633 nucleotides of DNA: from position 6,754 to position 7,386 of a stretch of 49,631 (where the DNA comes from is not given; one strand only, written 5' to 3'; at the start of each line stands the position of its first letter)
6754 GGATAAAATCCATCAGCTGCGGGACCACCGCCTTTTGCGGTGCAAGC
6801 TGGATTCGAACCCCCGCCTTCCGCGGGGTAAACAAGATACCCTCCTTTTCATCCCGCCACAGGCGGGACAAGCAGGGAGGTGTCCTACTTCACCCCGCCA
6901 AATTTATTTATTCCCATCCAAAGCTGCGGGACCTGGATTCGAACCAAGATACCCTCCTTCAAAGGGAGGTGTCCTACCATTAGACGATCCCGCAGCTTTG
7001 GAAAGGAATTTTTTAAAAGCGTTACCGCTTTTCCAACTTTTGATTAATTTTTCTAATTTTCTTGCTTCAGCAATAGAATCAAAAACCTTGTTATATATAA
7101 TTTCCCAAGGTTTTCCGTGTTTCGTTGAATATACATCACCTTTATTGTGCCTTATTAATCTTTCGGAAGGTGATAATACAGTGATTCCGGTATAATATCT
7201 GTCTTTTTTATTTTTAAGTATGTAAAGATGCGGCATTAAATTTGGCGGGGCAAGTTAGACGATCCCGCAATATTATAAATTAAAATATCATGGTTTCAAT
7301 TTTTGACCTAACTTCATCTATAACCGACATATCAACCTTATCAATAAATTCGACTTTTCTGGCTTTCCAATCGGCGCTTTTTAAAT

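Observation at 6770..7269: Intact tRNA-Gln plus a GIY-YIG gene nested inside the D-loop of a second, hairpin-riddled tRNA-Gln-like copy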

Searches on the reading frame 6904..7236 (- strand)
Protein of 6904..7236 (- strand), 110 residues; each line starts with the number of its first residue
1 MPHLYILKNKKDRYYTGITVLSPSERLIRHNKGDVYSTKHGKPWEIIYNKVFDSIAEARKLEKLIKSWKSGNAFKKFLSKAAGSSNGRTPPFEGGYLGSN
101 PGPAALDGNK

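Call 9: search_protein_families(library=pfam, proteins=[window:6904-7236:-], max_evalue=0.01)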
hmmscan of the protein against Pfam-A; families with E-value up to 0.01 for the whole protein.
window:6904-7236:- (110 aa): 2 families
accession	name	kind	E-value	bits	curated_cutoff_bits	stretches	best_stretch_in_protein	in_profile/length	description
PF01541.30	GIY-YIG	-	2.7e-12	47.3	22.6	1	2-70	2-73/78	GIY-YIG catalytic domain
PF10544.15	T5orf172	-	0.0063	17.4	20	1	4-66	3-64/101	T5orf172 domain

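Call 11: find_homologous_proteins(query=window:6904-7236:-, max_evalue=0.001)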
Query window:6904-7236:- (110 aa): 114 proteins with E <= 0.001 among 123 candidates.
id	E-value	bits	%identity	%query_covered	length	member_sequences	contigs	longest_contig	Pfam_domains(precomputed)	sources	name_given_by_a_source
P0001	4.2e-48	180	74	98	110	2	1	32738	PF01541.31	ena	-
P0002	3.9e-44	167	71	100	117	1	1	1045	PF01541.31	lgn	-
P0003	4.2e-43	164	70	97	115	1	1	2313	PF01541.31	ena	-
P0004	1.1e-42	162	70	97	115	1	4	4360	PF01541.31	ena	-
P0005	3.5e-42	161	71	97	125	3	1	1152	PF01541.31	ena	-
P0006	9.7e-42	159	67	98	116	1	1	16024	PF01541.31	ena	-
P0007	1.0e-41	159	66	100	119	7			PF01541.31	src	-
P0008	1.2e-41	159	67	100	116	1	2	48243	PF01541.31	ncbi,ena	-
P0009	1.9e-41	159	68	97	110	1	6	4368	PF01541.31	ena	-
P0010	2.5e-41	158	67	97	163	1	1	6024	PF01381.29,PF01541.31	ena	-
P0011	8.2e-41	156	65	100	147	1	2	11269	PF01541.31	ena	-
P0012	1.1e-40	156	65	100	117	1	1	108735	PF01541.31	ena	-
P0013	2.0e-40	155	70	97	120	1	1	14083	PF01541.31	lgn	-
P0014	2.1e-40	155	67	97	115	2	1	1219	PF01541.31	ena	-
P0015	2.7e-40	155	67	97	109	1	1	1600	PF01541.31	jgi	jgi:putative endonuclease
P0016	2.9e-40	155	69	95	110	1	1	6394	PF01541.31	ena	-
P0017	3.1e-40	155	67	96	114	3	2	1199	PF01541.31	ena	-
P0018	5.5e-40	154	67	99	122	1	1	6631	PF01541.31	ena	-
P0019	1.1e-39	153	67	97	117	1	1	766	PF01541.31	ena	-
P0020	2.4e-39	152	68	94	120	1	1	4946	PF01541.31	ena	-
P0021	2.7e-39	152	67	97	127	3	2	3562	PF01541.31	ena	-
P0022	4.2e-39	151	68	96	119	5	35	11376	PF01541.31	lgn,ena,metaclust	metaclust:\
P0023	4.5e-39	151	63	100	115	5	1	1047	PF01541.31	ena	-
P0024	5.0e-39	151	68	97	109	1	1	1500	PF01541.31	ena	-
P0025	7.1e-39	150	64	97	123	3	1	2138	PF01541.31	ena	-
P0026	7.4e-39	150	66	97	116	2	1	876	PF01541.31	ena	-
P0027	8.8e-39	150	66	100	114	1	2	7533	PF01541.31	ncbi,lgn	-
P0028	1.0e-38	150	69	94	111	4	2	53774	PF01541.31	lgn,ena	-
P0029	1.3e-38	149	67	97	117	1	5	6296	PF01541.31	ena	-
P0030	2.0e-38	149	63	98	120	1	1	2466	PF01541.31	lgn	-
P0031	2.0e-38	149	65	100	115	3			PF01541.31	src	-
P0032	3.1e-38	148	63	98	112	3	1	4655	PF01541.31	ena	-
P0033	3.7e-38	148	66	97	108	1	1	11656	PF01541.31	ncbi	-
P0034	4.2e-38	148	62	98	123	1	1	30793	PF01541.31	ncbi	-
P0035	4.4e-38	148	65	100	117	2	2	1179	PF01541.31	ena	-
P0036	5.4e-38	147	64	100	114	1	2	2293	PF01541.31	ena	-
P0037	5.9e-38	147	68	97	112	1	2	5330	PF01541.31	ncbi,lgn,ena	-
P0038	9.1e-38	147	63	100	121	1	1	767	PF01541.31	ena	-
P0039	1.2e-37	146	66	97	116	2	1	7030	PF01541.31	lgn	-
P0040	1.5e-37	146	67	95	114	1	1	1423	PF01541.31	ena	-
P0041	2.2e-37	145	64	96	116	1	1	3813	PF01541.31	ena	-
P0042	2.3e-37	145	69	87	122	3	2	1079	PF01541.31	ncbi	-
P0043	3.1e-37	145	64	97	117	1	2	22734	PF01541.31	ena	-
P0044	6.6e-37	144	64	94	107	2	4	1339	PF01541.31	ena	-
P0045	7.1e-37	144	68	96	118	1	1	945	PF01541.31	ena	-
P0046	1.8e-36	143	64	96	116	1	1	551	PF01541.31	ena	-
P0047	3.2e-36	142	64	100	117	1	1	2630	PF01541.31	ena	-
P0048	2.0e-35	139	70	85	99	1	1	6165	PF01541.31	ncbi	-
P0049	2.8e-35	139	65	96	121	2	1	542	PF01541.31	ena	-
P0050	2.9e-35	139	61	98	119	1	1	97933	PF01541.31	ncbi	-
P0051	5.3e-35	138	65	96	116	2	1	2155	PF01541.31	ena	-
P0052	7.3e-35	137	62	96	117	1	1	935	PF01541.31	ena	-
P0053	7.8e-35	137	61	96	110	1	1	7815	PF01541.31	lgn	-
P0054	8.5e-35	137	64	97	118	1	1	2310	PF01541.31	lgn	-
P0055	9.9e-35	137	62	100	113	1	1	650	PF01541.31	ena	-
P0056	2.0e-34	136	62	99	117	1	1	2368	PF01541.31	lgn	-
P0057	3.9e-34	135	62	96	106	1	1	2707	PF01541.31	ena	-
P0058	8.9e-34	134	62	95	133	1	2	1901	PF01541.31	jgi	jgi:putative endonuclease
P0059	1.2e-33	133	63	97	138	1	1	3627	PF01541.31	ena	-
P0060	1.4e-33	133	66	90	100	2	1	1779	PF01541.31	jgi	-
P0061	1.4e-33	133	61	99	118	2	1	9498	PF01541.31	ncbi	-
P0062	2.4e-33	132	70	80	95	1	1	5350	PF01541.31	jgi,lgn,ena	-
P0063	3.6e-33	132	58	98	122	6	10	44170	PF01541.31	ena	-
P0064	4.0e-33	132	63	96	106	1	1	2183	PF01541.31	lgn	-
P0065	5.1e-33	131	58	98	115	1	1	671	PF01541.31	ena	-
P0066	5.8e-33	131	73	78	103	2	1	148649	PF01541.31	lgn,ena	-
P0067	6.1e-33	131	59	95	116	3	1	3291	PF01541.31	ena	-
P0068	1.8e-32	130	61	94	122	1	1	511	PF01541.31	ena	-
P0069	5.6e-32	128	58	98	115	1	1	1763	PF01541.31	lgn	-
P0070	5.8e-32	128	60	93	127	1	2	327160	PF01541.31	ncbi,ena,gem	-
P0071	6.6e-32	128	58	98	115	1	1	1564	PF01541.31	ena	-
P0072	1.0e-31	127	61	95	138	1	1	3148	PF01541.31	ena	-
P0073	1.5e-31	127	60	95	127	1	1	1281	PF01541.31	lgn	-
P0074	2.2e-31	126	60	95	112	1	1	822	PF01541.31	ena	-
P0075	2.8e-31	126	60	96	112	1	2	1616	PF01541.31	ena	-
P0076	5.2e-31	125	60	96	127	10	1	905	PF01541.31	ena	-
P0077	5.5e-31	125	58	94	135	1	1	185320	PF01541.31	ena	-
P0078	6.6e-31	125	58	97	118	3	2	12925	PF01541.31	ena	-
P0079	1.0e-30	124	55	100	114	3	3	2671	PF01541.31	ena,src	-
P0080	1.3e-30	124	59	96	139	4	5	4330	PF01541.31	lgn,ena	-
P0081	1.6e-30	123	59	94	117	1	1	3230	PF01541.31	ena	-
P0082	1.6e-30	123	58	94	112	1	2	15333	PF01541.31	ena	-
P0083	1.7e-30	123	60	93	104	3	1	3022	PF01541.31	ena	-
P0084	3.1e-30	122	58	96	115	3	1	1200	PF01541.31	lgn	-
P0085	6.9e-30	121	58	96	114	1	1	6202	PF01541.31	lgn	-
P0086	9.9e-30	121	63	81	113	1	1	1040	PF01541.31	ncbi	-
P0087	1.5e-29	120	57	96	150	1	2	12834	PF01541.31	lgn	-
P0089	2.6e-29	119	66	79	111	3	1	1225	PF01541.31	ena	-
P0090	3.5e-29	119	55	94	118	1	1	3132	PF01541.31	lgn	-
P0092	8.5e-29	118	54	95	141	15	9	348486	PF01541.31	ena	-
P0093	1.9e-28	117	63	78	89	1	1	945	PF01541.31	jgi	-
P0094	2.7e-28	116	55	96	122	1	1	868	PF01541.31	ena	-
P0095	3.0e-27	113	64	78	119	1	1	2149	PF01541.31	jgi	-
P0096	1.7e-26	110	62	78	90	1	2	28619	PF01541.31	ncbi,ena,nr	ncbi:MAG TPA: GIY-YIG nuclease family protein [Candidatus Paceibacterota bacterium]|nr:GIY-YIG nucle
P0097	3.1e-25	106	57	95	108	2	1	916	PF01541.31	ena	-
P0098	5.4e-25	106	61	79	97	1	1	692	PF01541.31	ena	-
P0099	1.9e-24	104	64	75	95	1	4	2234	PF01541.31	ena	-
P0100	5.1e-24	102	54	97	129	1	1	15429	PF01541.31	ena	-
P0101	2.8e-23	100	49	99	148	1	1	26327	PF01541.31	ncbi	-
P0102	3.4e-23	100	50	97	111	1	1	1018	PF01541.31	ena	-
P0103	4.2e-22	96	57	75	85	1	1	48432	PF01541.31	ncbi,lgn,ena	ncbi:MAG: GIY-YIG nuclease family protein [Patescibacteria group bacterium]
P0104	2.4e-21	94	61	72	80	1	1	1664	PF01541.31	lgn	-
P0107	3.8e-14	71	51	74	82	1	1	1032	PF10544.16,PF01541.31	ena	-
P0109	3.6e-8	51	77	27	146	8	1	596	PF01541.31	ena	-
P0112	1.2e-5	43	42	79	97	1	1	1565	PF01541.31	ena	-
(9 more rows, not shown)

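Call 14: find_related_loci(query=A1, collection=genome_contigs, flank=3000)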
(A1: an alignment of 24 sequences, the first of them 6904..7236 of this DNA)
Query A1 (110 aa) in genome_contigs; peptide patterns used: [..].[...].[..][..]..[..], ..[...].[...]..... (x = any residue, [..] = any of these).
237 stretches matched a pattern; 185 encode a relative of the query (tblastn E <= 1e-3); the best 80 are kept; 80 distinct loci.
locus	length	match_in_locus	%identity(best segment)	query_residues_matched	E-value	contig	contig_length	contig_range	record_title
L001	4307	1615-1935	65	3-109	6e-44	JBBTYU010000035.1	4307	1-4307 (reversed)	MAG: Patescibacteria group bacterium isolate H32-bin107_1 H32_bin107_1_000000000035, whole genome shotgun sequence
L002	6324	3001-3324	62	1-108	7e-43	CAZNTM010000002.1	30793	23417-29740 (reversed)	MAG TPA_asm: uncultured Gammaproteobacteria bacterium isolate SRP090828_co1_54 genome assembly, contig: NODE_221_length_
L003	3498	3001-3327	64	1-109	1e-41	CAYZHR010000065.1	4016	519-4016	MAG TPA_asm: uncultured Candidatus Saccharibacteria bacterium isolate binchicken_co387_45 genome assembly, contig: NODE_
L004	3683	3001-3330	65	1-110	6e-42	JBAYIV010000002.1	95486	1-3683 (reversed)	MAG: Candidatus Paceibacterota bacterium isolate SO_2016_GW1_39 scaffold00514_OW334_2016, whole genome shotgun sequence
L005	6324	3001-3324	62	3-110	2e-41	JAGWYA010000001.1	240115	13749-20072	MAG: Patescibacteria group bacterium isolate REEB48 contig-150_16, whole genome shotgun sequence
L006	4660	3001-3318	65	3-108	1e-40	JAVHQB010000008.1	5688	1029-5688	MAG: Candidatus Paceibacterota bacterium isolate WB02no5_36_10 NODE_12176_length_5688_cov_5.145748, whole genome shotgun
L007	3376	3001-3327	62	1-109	7e-40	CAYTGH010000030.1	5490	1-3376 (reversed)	MAG TPA_asm: uncultured Candidatus Saccharibacteria bacterium isolate binchicken_co181_178 genome assembly, contig: NODE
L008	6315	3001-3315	62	4-108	1e-39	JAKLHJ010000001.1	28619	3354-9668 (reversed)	MAG: Patescibacteria group bacterium isolate RA.bin60 RA.bin60_1, whole genome shotgun sequence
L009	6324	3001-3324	61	1-108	2e-39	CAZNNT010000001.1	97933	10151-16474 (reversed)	MAG TPA_asm: uncultured Candidatus Saccharibacteria bacterium isolate SRP090828_co3_7 genome assembly, contig: NODE_10_l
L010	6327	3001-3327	61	1-109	2e-38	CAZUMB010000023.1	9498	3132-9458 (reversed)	MAG TPA_asm: uncultured Candidatus Saccharibacteria bacterium isolate SRP178699_co2_504 genome assembly, contig: NODE_74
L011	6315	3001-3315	61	3-107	5e-38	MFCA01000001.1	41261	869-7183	MAG: Candidatus Curtissbacteria bacterium RIFOXYA1_FULL_41_14 rifoxya1_full_scaffold_1182, whole genome shotgun sequence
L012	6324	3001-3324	61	1-108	8e-38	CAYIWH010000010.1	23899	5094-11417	MAG TPA_asm: uncultured Candidatus Saccharibacteria bacterium isolate ERP119705_co3_559 genome assembly, contig: NODE_23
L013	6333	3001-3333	58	1-110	4e-37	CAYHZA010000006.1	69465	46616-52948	MAG TPA_asm: uncultured Candidatus Saccharibacteria bacterium isolate ERP119705_co17_168 genome assembly, contig: NODE_2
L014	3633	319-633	57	1-105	7e-37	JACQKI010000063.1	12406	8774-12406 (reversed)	MAG: Candidatus Kerfeldbacteria bacterium isolate NC_groundwater_1173_Ag_S-0.1um_59_32 S_p1_S3_coassembly_k141_2209809,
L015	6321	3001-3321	59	3-109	2e-35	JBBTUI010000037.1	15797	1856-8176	MAG: Patescibacteria group bacterium isolate H41-bin211_1 H41_bin211_1_000000000037, whole genome shotgun sequence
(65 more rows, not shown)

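Call 36: find_encoding_contigs(protein=P0001, flank=4000, max_places=4)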
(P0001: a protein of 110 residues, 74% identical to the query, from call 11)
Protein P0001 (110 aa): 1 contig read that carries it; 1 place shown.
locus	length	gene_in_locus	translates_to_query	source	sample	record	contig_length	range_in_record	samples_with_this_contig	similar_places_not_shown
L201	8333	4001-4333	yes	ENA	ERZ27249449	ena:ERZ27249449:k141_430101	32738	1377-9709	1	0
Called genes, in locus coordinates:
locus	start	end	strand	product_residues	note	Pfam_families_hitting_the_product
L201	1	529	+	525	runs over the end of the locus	PF13177:DNA_pol3_delta2, PF00004:AAA, PF13401:AAA_22 (faint), PF22608:DNAX_ATPase_lid (weak), PF12169:DNA_pol3_gamma3, PF20964:DnaX_C (weak)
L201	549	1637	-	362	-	PF01018:GTP1_OBG, PF01926:MMR_HSR1, PF02421:FeoB_N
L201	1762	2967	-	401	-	PF00270:DEAD, PF04851:ResIII, PF00271:Helicase_C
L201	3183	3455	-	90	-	-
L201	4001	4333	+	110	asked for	PF01541:GIY-YIG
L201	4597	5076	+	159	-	PF11188:DUF2975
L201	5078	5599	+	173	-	PF00293:NUDIX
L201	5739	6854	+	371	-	-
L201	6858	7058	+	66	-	PF04024:PspC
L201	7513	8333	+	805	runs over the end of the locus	PF00270:DEAD, PF13401:AAA_22 (faint), PF00271:Helicase_C, PF21010:HA2_C, PF07717:OB_NTP_bind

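Call 61: find_related_loci(query=A1, collection=viral_contigs, flank=1500)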
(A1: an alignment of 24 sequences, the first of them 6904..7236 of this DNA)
Query A1 (110 aa) in viral_contigs; peptide patterns used: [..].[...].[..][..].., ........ (x = any residue, [..] = any of these).
123 stretches matched a pattern; 8 encode a relative of the query (tblastn E <= 1e-3); 8 distinct loci.
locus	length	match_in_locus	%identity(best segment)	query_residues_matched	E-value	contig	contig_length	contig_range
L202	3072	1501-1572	67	82-105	2e-6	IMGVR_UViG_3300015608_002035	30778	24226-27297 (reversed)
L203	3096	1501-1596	53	73-104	1e-5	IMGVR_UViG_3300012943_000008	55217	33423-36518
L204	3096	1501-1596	53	79-110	2e-5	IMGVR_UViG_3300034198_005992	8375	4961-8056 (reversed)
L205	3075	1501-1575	68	82-106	2e-5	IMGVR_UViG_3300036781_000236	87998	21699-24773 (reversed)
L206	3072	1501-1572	71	82-105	2e-5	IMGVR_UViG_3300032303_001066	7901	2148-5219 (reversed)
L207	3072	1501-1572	71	82-105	2e-5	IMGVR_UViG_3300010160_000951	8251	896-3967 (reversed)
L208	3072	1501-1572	71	82-105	2e-5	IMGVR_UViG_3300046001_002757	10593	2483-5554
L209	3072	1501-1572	75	82-105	3e-5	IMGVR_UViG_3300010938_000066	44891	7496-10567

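Call 66: predict_structure(alignment_id=A1)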
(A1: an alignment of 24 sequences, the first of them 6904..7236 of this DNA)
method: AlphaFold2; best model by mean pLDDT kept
length: 110 residues; sequences in the alignment: 24
mean_pLDDT: 78.6   pTM: 0.64
mean pLDDT of the five models: 78.6, 78.3, 78.1, 78.0, 77.3
residues with pLDDT >= 90: 61; 70-90: 18; 50-70: 5; < 50: 26
segments of 3 or more residues with pLDDT < 50: 84-103, 105-110
pLDDT, mean of each block of 10 residues (from residue 1): 94 93 95 92 93 95 87 83 47 42 44
secondary structure, 60 per line:
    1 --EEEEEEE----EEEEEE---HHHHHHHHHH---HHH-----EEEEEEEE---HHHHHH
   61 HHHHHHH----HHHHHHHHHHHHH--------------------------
elements in order: E3-9 E14-19 H23-32 E44-51 H55-67 H72-84

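Call 69: fold_search(model_id=the predicted structure, library=pdb)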
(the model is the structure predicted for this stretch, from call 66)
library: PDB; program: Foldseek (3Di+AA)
matches with E <= 10: 266; with E <= 0.001: 0
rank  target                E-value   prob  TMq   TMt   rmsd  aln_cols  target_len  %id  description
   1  1zg2_MODEL_1_A        1.0e-03  1.00  0.46  0.53   7.4        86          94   27  Solution NMR structure of the UPF0213 protein BH0048 from Bacillus halodurans. Northeast Structural Genomics t (released 2005-06-21)
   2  1ywl_MODEL_1_A        2.0e-02  1.00  0.51  0.57   5.5        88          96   25  Solution NMR structure of the protein EF2693 from E. faecalis: Northeast Structural Genomics Consortium target (released 2005-03-29)
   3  7cq2_A                2.5e-02  1.00  0.48  0.21   4.7        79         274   26  Crystal structure of Slx1-Slx4 (released 2021-06-16)
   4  6seh_C                2.9e-02  1.00  0.49  0.23   2.4        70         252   27  Recognition and processing of branched DNA substrates by Slx1-Slx4 nuclease (released 2019-09-25)
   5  6sei_C                2.9e-02  1.00  0.51  0.22   3.1        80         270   25  Recognition and processing of branched DNA substrates by Slx1-Slx4 nuclease (released 2019-09-25)
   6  4xm5                  4.5e-02  1.00  0.47  0.20   3.8        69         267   28  C. glabrata Slx1. (released 2015-03-25)
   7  7cq2_B                4.5e-02  1.00  0.48  0.19   4.4        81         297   25  Crystal structure of Slx1-Slx4 (released 2021-06-16)
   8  7cq4_A                1.1e-01  0.99  0.49  0.19   4.0        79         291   25  Crystal structure of Slx1-Slx4 in complex with 5'flap DNA (released 2021-06-16)
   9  4njc_F                3.4e-01  0.51  0.26  0.51   5.2        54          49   20  RNA Polymerase interacting protein YkzG from Geobacillus stearothermophilus (released 2014-08-20)
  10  5c97_A                7.7e-01  0.12  0.20  0.03   8.9        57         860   12  Insulin regulated aminopeptidase (released 2015-08-26)
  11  3tqj_A                8.8e-01  0.16  0.27  0.18   7.2        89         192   12  Structure of the superoxide dismutase (Fe) (sodB) from Coxiella burnetii (released 2011-09-21)
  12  5ja1_B                1.0e+00  0.20  0.22  0.33   4.8        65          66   15  EntF, a Terminal Nonribosomal Peptide Synthetase Module Bound to the MbtH-Like Protein YbdZ (released 2016-09-14)
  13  8ail_C                1.0e+00  0.11  0.18  0.36   6.7        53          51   11  Bacillus phage VMY22 p56 in complex with Bacillus weidmannii Ung (released 2023-06-21)
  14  8cgp_A                1.1e+00  0.10  0.19  0.03   8.8        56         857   12  Insulin regulated aminopeptidase (IRAP) in complex with an allosteric aryl sulfonamide inhibitor (released 2024-01-31)
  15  7qoh_g                1.2e+00  0.35  0.32  0.41   4.1        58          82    5  Unique vertex of the phicrAss001 virion with C5 symmetry imposed (released 2023-03-29)
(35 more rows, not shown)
